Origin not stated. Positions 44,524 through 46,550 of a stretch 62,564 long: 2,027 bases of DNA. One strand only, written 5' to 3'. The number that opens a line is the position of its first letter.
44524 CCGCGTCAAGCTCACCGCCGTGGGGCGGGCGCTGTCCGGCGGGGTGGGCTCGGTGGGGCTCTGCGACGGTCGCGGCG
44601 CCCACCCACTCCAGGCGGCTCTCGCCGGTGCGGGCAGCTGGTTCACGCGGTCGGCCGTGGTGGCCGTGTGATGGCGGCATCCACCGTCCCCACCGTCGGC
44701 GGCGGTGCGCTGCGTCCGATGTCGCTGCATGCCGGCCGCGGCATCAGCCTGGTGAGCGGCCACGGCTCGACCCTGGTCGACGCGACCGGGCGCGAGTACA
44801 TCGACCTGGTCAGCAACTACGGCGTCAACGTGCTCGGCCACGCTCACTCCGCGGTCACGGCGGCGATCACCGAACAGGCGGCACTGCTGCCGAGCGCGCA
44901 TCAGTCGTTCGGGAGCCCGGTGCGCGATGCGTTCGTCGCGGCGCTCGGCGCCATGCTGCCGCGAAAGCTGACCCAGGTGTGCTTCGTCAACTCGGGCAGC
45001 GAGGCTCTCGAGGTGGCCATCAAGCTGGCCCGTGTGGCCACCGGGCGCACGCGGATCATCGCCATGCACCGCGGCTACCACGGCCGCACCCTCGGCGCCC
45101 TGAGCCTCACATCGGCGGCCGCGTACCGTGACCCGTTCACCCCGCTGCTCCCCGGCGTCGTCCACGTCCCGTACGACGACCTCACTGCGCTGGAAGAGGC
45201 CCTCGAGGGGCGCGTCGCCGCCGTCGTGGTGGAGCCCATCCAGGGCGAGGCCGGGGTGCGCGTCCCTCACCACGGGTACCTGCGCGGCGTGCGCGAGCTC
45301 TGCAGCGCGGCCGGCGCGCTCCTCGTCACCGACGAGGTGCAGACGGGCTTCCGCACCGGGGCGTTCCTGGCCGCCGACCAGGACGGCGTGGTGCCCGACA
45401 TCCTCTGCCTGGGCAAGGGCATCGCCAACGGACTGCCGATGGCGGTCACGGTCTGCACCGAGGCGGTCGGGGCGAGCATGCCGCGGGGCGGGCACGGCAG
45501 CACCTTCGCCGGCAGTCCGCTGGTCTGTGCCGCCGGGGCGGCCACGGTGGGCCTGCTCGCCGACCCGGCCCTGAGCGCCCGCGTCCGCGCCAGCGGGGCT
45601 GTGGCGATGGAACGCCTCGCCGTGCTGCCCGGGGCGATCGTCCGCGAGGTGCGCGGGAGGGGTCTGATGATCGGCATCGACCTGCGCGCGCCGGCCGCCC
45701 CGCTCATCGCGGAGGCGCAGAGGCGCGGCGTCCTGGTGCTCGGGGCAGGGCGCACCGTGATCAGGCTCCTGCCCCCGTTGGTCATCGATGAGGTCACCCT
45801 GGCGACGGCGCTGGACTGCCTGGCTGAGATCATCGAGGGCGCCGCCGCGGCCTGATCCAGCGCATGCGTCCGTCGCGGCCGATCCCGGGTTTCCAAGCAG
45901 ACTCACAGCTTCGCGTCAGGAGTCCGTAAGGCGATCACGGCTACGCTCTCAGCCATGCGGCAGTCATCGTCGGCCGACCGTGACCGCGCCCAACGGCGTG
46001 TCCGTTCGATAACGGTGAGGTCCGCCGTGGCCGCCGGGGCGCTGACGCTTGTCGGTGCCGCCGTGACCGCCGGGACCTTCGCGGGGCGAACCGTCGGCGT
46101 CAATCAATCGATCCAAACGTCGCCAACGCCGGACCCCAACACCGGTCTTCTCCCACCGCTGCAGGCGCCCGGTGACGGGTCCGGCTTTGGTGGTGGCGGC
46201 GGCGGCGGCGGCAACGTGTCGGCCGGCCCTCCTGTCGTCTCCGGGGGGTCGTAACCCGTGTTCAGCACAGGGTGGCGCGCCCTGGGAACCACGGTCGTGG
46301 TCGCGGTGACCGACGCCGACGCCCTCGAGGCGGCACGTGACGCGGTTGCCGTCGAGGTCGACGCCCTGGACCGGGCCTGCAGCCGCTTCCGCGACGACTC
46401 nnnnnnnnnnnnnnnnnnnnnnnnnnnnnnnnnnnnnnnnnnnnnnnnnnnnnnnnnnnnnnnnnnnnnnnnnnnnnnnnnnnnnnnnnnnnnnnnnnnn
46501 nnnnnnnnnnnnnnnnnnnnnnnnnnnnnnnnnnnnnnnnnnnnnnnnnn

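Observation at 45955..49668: Five-gene flavinylation-based transmembrane electron-transfer module with a micro-substrate ending in SGGS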

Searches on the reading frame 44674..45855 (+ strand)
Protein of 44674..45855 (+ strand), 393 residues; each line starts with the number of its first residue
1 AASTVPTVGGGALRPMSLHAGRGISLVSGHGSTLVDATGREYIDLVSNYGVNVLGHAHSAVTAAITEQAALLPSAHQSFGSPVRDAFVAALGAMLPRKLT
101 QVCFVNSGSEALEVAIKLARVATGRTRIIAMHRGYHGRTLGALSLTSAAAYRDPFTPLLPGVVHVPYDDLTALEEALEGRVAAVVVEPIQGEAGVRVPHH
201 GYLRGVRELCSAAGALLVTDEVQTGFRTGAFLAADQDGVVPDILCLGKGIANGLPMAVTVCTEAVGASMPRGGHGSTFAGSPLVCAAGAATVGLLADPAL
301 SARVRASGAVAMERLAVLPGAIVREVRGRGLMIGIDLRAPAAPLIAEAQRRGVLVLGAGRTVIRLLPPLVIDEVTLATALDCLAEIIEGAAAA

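Call 68: search_protein_families(library=pfam, proteins=[window:44674-45855:+], max_evalue=0.01)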
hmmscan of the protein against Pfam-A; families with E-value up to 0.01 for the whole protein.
window:44674-45855:+ (393 aa): 1 family
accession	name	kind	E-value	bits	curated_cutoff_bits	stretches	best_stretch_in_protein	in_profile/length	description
PF00202.27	Aminotran_3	-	1.8e-99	333.6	30.5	1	27-387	14-403/403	Aminotransferase class-III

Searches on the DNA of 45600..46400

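Call 85: search_rna_families(source=window, start=45600, end=46400, threshold=evalue, max_evalue=1)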
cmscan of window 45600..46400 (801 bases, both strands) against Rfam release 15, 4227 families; matches with E-value up to 1: 1.
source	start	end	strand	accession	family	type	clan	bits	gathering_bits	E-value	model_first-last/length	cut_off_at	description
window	46145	46193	+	RF01014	mir-1306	Gene; miRNA;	-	19.3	70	0.26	1-72/72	no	mir-1306 microRNA precursor family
